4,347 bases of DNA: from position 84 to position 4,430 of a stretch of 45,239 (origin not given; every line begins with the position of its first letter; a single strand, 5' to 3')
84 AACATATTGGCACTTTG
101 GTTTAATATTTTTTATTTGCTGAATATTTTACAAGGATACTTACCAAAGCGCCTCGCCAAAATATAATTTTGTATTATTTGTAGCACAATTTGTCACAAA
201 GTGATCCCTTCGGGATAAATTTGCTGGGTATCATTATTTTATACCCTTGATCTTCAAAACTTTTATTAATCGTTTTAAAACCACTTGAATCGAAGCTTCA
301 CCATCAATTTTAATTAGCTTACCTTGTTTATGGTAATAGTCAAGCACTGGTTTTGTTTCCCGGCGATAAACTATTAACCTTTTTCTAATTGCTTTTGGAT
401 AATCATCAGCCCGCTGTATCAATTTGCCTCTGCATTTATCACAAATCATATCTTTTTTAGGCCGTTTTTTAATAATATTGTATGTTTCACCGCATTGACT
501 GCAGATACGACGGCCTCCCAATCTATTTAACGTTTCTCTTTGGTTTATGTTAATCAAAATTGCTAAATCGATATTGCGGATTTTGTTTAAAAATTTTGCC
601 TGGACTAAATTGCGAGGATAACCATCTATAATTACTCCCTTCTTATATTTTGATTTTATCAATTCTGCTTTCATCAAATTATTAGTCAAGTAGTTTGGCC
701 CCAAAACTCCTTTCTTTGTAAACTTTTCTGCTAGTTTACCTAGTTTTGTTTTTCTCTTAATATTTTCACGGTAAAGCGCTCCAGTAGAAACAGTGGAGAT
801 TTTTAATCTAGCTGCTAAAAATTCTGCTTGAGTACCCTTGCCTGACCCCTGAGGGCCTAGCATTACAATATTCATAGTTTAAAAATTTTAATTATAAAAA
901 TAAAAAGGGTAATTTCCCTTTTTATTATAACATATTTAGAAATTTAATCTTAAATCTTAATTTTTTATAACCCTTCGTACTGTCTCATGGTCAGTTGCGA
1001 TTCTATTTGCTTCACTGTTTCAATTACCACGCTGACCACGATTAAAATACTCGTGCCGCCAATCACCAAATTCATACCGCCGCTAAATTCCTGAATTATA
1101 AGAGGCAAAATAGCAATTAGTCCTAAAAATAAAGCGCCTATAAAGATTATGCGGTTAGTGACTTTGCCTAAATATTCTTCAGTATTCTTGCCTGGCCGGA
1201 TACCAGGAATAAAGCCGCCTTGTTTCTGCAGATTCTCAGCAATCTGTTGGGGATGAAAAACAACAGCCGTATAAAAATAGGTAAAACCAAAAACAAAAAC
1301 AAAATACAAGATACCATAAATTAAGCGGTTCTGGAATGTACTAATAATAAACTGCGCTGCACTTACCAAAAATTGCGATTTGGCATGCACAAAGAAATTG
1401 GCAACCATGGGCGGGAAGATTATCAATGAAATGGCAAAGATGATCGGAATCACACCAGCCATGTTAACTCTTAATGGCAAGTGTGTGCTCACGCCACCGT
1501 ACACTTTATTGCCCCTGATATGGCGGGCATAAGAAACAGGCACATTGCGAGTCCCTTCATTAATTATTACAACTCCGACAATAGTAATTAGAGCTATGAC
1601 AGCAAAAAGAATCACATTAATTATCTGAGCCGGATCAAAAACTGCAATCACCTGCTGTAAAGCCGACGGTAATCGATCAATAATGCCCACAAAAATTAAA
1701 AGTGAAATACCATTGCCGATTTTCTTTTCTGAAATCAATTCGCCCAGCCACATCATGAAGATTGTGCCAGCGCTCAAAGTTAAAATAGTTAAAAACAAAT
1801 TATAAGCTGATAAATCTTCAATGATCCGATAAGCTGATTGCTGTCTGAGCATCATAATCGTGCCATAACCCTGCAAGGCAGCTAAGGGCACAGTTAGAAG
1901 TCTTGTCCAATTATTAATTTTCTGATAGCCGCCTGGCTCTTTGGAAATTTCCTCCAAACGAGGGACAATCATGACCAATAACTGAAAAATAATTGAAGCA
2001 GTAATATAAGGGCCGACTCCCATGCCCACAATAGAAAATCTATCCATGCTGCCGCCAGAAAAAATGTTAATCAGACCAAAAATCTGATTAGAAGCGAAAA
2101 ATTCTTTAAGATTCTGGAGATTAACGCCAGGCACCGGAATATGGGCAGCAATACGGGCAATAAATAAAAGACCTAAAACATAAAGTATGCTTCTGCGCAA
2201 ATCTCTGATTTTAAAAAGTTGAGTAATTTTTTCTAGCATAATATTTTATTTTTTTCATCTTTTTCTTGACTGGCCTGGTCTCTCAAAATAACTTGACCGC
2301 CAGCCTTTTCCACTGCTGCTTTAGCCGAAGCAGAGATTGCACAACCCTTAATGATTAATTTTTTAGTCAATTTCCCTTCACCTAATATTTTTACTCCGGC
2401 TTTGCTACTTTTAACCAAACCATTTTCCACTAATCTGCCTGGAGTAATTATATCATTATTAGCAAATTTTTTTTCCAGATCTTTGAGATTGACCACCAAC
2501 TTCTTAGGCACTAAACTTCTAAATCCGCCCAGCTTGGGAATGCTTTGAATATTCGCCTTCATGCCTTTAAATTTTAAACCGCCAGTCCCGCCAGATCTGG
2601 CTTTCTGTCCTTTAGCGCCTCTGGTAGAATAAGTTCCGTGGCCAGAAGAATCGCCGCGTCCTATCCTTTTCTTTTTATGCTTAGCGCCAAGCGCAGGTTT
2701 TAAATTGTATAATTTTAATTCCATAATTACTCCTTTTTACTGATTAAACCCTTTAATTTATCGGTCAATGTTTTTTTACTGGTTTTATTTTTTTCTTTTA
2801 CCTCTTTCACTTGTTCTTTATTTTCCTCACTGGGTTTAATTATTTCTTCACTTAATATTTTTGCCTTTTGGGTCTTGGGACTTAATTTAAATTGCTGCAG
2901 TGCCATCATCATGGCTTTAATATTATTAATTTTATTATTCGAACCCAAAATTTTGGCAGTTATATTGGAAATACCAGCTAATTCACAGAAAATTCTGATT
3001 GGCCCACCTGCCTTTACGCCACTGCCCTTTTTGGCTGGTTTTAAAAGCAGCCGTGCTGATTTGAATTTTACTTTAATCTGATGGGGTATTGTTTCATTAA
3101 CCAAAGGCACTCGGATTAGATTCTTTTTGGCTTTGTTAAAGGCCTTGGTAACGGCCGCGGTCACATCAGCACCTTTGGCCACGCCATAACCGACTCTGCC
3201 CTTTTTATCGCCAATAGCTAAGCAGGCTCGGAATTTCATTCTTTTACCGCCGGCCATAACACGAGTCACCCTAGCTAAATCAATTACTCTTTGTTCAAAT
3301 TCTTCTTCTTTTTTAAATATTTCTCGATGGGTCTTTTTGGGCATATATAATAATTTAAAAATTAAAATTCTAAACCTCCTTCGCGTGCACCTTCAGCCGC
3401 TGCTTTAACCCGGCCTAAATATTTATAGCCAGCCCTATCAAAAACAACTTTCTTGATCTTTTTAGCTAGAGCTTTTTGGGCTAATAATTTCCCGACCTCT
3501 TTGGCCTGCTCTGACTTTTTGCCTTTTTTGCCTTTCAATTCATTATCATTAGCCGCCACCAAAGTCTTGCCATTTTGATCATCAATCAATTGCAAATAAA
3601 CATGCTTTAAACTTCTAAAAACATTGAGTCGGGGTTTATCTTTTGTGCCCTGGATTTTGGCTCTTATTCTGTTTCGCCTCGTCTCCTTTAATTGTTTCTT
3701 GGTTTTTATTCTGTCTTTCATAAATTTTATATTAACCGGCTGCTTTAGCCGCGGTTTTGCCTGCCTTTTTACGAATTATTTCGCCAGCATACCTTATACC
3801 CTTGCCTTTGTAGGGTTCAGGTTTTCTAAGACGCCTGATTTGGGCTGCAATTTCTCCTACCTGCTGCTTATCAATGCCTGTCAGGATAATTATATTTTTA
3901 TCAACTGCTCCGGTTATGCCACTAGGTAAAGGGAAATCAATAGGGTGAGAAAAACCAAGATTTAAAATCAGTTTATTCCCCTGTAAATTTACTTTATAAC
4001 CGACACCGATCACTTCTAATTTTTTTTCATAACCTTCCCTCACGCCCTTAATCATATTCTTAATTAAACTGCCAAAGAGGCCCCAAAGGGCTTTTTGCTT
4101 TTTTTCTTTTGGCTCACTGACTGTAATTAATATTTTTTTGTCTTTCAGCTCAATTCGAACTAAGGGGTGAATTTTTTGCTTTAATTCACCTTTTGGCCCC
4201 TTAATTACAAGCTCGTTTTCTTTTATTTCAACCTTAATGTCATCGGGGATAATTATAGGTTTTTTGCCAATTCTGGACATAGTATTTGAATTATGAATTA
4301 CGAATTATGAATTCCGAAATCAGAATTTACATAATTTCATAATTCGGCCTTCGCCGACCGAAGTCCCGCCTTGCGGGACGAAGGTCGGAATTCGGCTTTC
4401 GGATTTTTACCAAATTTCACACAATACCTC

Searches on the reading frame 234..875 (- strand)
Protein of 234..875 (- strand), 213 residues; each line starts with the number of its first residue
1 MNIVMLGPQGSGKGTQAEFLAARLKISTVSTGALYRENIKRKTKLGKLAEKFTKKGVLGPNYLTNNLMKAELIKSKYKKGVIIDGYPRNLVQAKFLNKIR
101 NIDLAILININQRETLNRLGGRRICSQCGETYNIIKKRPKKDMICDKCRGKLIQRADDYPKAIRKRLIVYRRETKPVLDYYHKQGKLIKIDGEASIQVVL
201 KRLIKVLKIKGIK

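Call 28: search_protein_families(library=pfam, proteins=[window:234-875:-])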
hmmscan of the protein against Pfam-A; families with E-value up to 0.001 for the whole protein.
window:234-875:- (213 aa): 4 families
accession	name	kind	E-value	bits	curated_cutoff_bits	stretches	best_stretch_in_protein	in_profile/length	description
PF00406.28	ADK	-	1e-35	123.6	26.8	1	5-185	1-150/151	Adenylate kinase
PF13207.12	AAA_17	-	2.4e-17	63.9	27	1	6-122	1-122/136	AAA domain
PF05191.20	ADK_lid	-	6.3e-16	58.4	26.6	1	122-157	1-36/36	Adenylate kinase, active site lid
PF02224.24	Cytidylate_kin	-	4.6e-05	23.7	26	1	6-37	4-35/211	Cytidylate kinase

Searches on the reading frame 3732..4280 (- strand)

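Call 28: search_protein_families(library=pfam, proteins=[window:3732-4280:-])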
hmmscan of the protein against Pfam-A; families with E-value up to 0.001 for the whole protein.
window:3732-4280:- (182 aa): 1 family
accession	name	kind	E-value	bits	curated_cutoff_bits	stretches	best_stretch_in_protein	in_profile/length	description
PF00347.28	Ribosomal_L6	-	4.6e-40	136.7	27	2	91-164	1-79/80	Ribosomal protein L6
